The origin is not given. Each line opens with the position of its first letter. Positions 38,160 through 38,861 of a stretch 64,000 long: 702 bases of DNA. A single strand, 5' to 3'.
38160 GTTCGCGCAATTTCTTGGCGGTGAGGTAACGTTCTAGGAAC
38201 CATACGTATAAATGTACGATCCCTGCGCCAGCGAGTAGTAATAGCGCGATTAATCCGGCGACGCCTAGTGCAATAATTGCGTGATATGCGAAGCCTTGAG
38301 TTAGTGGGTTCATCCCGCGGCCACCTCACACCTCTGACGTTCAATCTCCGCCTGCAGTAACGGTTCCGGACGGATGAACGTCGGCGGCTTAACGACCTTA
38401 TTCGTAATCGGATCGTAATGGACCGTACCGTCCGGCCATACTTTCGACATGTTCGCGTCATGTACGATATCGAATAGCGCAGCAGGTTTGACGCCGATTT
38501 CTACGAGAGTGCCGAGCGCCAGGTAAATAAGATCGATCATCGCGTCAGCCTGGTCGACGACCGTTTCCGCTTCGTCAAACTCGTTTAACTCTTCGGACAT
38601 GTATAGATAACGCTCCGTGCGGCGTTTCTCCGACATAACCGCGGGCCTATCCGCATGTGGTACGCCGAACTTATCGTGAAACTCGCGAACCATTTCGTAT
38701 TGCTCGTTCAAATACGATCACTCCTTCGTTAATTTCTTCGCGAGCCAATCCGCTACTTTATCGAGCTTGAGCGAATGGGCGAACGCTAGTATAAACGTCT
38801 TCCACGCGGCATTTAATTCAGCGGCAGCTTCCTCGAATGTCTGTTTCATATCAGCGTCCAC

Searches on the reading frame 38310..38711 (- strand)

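Call 40: search_protein_families(library=phrogs, proteins=[window:38310-38711:-], max_evalue=0.001)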
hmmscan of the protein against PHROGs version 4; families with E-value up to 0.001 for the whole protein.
window:38310-38711:- (133 aa): 4 families
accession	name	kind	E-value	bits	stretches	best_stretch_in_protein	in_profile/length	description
phrog_671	-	other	2.1e-28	100.2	1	1-124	535-660/678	nucleotide pyrophosphohydrolase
phrog_18404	-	other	1.7e-18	67.7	1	14-113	32-134/264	hydrolase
phrog_38514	-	unknown function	1.4e-16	62.2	1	12-112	16-116/348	-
phrog_4159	-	other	4.9e-11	43.4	1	48-96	176-224/270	nucleotide pyrophosphohydrolase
